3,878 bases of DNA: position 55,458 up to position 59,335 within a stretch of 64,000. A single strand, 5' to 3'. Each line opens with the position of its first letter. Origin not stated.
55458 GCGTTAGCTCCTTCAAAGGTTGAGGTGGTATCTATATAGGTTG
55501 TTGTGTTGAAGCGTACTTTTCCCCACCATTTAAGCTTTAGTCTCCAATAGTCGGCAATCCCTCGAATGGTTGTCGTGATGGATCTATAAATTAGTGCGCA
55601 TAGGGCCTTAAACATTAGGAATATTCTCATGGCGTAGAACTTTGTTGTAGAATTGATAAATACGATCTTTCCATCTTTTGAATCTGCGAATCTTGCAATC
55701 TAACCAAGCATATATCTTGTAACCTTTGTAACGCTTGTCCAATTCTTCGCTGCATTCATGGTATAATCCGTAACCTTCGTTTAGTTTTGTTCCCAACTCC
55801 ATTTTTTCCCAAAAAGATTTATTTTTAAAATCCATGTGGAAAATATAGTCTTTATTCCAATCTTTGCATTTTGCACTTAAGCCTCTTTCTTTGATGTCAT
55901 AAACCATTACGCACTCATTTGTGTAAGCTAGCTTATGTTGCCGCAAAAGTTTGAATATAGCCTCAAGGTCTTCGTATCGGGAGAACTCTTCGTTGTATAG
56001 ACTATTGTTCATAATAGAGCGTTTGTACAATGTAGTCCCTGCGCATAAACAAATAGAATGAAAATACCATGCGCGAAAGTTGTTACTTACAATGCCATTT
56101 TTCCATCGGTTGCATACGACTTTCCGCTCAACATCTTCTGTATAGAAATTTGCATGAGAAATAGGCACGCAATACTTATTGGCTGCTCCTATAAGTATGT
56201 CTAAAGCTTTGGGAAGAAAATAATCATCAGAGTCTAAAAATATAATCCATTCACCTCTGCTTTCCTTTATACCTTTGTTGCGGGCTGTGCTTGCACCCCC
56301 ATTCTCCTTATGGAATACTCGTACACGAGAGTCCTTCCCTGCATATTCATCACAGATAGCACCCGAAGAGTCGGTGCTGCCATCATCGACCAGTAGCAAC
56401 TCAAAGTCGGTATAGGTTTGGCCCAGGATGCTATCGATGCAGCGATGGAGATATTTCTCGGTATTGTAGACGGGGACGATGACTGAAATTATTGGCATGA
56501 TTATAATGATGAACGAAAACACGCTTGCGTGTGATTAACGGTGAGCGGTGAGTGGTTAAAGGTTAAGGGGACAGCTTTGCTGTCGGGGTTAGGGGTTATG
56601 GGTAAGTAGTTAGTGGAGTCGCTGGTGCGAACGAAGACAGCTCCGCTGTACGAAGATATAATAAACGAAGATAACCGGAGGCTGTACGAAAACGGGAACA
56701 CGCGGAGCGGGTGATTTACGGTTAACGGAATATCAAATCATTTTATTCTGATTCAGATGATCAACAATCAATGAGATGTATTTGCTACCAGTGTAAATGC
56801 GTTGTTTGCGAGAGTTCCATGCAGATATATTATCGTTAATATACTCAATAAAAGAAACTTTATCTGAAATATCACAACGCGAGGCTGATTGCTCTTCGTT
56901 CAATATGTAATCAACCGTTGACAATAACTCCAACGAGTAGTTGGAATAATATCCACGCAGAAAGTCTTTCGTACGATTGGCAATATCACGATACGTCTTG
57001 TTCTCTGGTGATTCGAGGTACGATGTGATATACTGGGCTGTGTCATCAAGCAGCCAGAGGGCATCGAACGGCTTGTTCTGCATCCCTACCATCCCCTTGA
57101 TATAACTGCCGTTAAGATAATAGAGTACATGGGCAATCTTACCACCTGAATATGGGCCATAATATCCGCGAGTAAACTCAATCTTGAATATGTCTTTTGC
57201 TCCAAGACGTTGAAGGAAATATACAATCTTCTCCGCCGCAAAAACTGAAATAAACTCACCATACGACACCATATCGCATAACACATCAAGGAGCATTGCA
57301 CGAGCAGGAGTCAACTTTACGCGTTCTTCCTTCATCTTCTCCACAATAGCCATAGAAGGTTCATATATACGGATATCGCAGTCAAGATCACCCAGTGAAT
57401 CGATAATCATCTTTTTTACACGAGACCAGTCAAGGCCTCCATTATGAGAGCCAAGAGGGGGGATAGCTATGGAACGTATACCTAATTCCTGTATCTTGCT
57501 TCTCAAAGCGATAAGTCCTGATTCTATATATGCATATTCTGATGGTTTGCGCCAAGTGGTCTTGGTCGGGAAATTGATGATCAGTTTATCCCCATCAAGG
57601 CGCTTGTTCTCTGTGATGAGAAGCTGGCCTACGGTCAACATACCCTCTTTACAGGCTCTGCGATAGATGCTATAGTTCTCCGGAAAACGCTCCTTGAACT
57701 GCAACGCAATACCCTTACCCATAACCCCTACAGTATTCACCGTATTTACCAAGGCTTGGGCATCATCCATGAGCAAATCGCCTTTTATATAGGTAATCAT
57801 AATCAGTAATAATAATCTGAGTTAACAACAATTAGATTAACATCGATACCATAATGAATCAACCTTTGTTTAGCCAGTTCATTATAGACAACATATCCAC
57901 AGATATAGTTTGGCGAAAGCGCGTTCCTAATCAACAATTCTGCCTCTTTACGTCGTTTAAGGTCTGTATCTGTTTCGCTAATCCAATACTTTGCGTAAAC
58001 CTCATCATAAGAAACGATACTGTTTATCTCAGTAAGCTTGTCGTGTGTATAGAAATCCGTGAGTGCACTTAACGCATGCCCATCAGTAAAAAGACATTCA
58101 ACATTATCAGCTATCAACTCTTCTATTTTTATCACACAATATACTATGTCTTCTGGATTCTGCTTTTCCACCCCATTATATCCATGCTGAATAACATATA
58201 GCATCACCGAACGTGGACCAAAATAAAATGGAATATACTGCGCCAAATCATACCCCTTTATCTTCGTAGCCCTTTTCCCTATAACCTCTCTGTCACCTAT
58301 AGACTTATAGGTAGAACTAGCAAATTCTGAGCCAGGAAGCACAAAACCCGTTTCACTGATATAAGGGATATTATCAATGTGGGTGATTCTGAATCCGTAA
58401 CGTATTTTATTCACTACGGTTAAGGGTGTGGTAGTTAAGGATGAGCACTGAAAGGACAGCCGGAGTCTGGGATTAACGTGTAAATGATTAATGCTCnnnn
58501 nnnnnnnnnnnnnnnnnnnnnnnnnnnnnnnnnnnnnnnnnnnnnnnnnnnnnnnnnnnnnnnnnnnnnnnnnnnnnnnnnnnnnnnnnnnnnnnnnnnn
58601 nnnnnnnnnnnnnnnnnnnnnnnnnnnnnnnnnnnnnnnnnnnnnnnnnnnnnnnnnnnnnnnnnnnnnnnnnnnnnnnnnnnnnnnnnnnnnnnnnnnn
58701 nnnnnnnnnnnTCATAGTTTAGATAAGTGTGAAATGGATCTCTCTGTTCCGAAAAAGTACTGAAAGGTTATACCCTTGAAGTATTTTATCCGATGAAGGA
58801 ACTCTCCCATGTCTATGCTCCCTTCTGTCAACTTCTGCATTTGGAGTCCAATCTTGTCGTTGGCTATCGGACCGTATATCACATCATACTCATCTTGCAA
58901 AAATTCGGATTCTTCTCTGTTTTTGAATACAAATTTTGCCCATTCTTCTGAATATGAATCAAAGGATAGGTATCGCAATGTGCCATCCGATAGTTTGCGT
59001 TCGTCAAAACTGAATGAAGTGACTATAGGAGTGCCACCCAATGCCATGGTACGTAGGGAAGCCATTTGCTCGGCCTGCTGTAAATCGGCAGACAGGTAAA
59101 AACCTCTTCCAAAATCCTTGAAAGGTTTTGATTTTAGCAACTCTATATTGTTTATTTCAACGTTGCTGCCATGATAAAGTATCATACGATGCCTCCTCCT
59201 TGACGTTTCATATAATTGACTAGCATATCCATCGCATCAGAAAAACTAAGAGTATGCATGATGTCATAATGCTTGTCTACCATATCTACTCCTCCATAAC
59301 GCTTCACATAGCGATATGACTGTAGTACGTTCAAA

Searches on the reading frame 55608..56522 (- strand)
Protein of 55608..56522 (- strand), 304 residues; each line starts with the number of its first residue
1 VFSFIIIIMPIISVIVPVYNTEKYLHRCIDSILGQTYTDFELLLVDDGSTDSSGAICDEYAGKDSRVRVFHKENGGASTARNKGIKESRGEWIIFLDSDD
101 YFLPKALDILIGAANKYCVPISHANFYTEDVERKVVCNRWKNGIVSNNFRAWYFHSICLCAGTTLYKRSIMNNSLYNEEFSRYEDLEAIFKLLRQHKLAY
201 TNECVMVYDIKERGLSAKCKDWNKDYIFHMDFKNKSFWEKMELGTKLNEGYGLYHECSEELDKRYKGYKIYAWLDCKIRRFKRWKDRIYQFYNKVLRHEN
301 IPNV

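Call 9: search_protein_families(library=pfam, proteins=[window:55608-56522:-])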
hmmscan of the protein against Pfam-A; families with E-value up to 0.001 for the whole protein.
window:55608-56522:- (304 aa): 4 families
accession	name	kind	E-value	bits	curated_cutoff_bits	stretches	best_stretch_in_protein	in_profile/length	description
PF00535.33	Glycos_transf_2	-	5.9e-41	140.6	23.3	1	13-171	1-164/168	Glycosyl transferase family 2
PF13641.12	Glyco_tranf_2_3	-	1.9e-11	44.9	27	1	12-110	3-107/230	Glycosyltransferase like family 2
PF10111.15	Glyco_tranf_2_2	-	1.1e-09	38.6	27.3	1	13-107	1-99/276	Glycosyltransferase like family 2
PF13704.12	Glyco_tranf_2_4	-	0.00067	20.5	27.5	0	20-103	2-85/98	Glycosyl transferase family 2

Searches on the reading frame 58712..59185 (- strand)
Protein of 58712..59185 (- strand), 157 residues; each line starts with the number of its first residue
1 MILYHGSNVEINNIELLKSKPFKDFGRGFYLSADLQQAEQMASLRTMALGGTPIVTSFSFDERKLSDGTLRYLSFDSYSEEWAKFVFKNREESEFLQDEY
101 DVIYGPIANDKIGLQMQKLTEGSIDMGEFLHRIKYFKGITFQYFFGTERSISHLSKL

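Call 9: search_protein_families(library=pfam, proteins=[window:58712-59185:-])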
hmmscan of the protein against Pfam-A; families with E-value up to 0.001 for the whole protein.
window:58712-59185:- (157 aa): 1 family
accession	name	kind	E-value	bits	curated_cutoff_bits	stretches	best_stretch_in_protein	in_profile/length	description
PF13151.12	DUF3990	-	1.5e-42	145.2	32.2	1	1-155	1-151/152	Protein of unknown function (DUF3990)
